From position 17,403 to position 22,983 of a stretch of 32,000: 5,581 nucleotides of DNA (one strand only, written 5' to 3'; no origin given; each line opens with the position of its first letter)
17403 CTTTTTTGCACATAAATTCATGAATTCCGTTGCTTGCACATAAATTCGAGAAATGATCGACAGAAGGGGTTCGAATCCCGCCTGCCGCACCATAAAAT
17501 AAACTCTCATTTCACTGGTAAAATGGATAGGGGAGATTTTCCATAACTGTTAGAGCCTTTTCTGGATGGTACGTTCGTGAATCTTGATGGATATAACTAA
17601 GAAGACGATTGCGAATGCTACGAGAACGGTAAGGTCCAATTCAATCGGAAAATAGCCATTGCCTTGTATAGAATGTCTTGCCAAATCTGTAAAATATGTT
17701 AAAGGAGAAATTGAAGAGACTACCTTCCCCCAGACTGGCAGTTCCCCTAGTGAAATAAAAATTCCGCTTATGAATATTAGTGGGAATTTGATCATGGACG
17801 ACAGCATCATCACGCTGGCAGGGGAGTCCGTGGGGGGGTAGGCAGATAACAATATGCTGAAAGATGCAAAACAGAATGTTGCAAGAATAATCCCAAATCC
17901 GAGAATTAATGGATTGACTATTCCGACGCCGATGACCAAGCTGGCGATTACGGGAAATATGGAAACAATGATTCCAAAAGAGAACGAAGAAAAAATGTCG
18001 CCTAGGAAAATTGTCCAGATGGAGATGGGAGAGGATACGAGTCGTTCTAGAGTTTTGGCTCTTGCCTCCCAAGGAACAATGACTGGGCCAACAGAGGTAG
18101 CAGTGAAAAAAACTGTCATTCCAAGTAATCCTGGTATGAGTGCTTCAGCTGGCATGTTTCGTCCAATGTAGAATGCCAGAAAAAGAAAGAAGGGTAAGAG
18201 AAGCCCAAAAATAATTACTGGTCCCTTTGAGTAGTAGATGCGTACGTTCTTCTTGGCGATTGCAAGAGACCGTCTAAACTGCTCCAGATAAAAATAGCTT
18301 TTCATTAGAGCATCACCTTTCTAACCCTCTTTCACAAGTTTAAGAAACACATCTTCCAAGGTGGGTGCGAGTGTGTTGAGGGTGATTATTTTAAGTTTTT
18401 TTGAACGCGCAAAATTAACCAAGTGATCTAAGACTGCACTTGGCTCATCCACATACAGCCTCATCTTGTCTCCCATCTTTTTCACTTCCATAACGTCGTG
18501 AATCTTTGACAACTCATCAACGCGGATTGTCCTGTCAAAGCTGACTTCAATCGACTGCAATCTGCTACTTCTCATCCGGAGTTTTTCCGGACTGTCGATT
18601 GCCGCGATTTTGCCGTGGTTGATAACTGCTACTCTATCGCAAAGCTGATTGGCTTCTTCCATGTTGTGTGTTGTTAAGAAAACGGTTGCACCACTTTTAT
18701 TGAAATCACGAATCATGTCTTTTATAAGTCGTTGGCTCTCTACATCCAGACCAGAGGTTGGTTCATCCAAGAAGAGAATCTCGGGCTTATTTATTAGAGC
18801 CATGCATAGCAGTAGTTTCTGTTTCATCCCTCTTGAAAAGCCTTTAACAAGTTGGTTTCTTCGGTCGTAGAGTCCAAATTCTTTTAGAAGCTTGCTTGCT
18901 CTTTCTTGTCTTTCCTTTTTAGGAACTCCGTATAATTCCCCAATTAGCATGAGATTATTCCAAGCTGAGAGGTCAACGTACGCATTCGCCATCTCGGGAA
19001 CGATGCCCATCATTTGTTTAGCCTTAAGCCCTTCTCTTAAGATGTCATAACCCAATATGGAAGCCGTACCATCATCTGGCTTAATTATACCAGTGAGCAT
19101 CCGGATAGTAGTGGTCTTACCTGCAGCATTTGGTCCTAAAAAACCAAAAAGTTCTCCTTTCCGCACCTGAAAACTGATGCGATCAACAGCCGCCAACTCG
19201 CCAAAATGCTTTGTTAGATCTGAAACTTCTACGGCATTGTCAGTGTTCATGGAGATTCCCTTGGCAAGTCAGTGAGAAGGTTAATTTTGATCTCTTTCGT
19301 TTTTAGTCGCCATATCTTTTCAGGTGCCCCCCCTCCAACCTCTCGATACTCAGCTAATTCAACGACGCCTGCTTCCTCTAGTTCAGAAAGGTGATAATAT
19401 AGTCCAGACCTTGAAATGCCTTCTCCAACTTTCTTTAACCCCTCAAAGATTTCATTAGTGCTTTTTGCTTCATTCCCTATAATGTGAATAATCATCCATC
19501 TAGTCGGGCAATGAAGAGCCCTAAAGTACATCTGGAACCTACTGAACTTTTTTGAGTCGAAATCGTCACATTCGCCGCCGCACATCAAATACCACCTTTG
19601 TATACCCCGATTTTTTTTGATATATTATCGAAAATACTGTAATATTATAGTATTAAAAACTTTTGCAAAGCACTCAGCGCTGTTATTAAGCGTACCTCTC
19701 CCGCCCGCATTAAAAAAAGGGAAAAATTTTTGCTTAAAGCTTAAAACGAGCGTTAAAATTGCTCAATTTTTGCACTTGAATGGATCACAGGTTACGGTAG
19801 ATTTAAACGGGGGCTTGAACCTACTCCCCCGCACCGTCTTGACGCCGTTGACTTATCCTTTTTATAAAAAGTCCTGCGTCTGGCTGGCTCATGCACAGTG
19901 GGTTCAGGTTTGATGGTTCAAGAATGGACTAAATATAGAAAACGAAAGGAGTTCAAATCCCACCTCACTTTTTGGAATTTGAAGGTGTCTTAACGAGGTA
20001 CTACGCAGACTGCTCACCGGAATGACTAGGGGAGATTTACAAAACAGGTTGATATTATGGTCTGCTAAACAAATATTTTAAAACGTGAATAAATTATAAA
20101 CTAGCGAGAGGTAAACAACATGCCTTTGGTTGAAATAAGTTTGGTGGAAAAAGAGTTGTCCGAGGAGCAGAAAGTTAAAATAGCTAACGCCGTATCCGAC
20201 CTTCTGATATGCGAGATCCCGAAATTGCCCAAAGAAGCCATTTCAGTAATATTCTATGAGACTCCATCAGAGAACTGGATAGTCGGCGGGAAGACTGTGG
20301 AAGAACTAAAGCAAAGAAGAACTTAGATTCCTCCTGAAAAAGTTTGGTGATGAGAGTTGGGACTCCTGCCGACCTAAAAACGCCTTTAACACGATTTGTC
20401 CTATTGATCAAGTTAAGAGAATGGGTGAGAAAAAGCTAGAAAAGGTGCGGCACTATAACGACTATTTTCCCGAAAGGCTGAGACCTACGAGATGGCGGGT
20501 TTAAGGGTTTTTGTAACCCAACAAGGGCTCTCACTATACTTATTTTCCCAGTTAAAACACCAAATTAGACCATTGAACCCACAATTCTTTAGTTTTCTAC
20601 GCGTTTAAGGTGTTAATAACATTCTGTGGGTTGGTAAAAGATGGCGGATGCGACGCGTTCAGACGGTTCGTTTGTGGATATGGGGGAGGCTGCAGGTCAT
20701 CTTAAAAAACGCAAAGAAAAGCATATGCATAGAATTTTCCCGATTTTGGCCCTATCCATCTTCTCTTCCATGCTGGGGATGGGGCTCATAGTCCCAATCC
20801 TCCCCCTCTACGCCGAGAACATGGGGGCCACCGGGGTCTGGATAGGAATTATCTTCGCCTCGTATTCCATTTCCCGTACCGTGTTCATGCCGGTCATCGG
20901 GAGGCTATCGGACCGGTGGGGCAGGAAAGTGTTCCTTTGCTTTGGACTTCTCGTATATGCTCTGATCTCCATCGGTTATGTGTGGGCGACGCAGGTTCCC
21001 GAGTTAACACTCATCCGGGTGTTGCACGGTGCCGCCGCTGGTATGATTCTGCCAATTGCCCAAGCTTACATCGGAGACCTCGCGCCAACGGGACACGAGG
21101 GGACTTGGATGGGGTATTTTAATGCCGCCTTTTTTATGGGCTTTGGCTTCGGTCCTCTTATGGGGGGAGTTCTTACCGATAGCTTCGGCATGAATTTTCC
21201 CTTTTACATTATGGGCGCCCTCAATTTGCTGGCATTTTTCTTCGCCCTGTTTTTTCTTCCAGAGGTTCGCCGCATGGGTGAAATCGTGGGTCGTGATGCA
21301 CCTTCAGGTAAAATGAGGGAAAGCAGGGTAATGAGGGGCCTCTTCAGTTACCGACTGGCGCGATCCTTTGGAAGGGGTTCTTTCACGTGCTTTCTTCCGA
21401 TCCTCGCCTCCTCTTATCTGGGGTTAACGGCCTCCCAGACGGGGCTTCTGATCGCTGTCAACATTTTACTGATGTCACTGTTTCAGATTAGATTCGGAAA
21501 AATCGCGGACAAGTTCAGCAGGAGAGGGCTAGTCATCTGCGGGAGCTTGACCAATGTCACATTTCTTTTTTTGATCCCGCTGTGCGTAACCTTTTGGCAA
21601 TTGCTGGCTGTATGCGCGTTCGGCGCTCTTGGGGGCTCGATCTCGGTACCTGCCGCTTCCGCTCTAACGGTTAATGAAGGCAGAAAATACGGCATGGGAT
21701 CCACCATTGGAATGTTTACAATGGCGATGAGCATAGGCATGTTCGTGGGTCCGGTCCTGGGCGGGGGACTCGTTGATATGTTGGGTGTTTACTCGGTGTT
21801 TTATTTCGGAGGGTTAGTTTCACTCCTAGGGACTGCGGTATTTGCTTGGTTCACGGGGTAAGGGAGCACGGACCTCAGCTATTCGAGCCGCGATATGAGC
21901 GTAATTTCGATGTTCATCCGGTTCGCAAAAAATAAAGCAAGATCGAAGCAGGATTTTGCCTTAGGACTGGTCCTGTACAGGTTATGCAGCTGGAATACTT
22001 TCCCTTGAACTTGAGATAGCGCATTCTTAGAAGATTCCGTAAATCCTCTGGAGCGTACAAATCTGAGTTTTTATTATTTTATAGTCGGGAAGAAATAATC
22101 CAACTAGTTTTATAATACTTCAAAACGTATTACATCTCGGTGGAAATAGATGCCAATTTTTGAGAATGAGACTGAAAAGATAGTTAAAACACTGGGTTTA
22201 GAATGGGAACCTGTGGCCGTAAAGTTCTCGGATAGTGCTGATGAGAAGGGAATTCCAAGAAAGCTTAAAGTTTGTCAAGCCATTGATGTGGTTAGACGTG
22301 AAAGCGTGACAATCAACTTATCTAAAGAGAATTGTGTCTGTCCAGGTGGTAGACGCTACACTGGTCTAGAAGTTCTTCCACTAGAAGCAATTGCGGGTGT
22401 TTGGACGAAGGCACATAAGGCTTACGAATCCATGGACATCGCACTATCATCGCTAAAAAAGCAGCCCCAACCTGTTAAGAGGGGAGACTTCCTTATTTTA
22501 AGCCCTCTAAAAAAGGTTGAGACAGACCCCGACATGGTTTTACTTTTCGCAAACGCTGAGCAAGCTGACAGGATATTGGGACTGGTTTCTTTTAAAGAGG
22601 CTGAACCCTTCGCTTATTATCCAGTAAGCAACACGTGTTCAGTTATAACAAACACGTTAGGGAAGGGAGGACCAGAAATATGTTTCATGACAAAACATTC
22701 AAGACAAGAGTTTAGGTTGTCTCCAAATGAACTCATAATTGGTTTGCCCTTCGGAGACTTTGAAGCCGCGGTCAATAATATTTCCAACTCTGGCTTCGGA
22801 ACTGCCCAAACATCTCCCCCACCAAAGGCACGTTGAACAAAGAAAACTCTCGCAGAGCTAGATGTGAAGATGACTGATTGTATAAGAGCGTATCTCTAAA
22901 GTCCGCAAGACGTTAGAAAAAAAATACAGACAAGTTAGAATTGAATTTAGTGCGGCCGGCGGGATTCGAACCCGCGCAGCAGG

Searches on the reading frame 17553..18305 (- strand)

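Call 25: search_protein_families(library=pfam, proteins=[window:17553-18305:-], max_evalue=0.001)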
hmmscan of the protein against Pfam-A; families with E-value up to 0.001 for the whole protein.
window:17553-18305:- (251 aa): 2 families
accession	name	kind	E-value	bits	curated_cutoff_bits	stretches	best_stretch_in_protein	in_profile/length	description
PF01061.29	ABC2_membrane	-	1.3e-18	67.7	26.9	1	30-211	24-208/211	ABC-2 type transporter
PF12698.13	ABC2_membrane_3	-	2.5e-14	53.6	31.6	1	56-240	164-346/347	ABC-2 family transporter protein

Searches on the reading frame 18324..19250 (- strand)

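Call 25: search_protein_families(library=pfam, proteins=[window:18324-19250:-], max_evalue=0.001)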
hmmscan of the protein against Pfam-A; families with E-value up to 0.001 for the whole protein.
window:18324-19250:- (309 aa): 3 families
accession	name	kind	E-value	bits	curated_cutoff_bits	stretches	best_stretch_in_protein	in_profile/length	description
PF00005.33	ABC_tran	-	2e-27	96.9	25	1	23-166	2-137/137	ABC transporter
PF13304.12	AAA_21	-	1.2e-15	58.9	27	1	121-198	221-301/304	AAA domain, putative AbiEii toxin, Type IV TA system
PF13732.12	DrrA1-3_C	-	6.8e-08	33.6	27.4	1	230-306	11-81/81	ATP-binding protein DrrA1-3-like, C-terminal domain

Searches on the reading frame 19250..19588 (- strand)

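Call 25: search_protein_families(library=pfam, proteins=[window:19250-19588:-], max_evalue=0.001)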
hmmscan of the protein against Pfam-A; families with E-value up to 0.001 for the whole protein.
window:19250-19588:- (113 aa): 3 families
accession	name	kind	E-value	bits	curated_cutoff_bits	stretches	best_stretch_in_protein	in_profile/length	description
PF12840.13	HTH_20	-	1.7e-08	34.8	27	1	26-78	3-50/51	Helix-turn-helix domain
PF01022.26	HTH_5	-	0.0003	21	22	0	27-77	1-46/47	Bacterial regulatory protein, arsR family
PF01475.25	FUR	-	0.00053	20.5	23.1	1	28-81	8-64/121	Ferric uptake regulator family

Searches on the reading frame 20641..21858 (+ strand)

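Call 26: search_protein_families(library=pfam, proteins=[window:20641-21858:+], max_evalue=0.001)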
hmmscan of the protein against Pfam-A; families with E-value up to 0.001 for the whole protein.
window:20641-21858:+ (406 aa): 6 families
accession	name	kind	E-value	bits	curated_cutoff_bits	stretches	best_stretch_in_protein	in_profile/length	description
PF07690.21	MFS_1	-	8.2e-58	196.4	33.4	2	36-213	1-181/347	Major Facilitator Superfamily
PF00083.30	Sugar_tr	-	1.3e-14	54.4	22.3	1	64-210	44-195/452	Sugar (and other) transporter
PF12832.13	MFS_1_like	-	2.3e-12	47.1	25.2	1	36-189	217-372/373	MFS_1 like family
PF05977.19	MFS_3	-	5.7e-06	25.5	27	1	270-396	50-181/524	Transmembrane secretion effector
PF01306.25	LacY_symp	-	0.00013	21.4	24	0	245-323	23-100/413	LacY proton/sugar symporter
PF13347.12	MFS_2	-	0.00015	20.9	27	1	29-185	222-387/427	MFS/sugar transport protein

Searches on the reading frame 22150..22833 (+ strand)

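Call 26: search_protein_families(library=pfam, proteins=[window:22150-22833:+], max_evalue=0.001)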
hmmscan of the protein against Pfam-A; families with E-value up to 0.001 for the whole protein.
window:22150-22833:+ (228 aa): 1 family
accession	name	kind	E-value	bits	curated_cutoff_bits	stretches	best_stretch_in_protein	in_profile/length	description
PF02596.20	DUF169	-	1.2e-32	113.9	27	1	10-210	1-209/209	Uncharacterised ArCR, COG2043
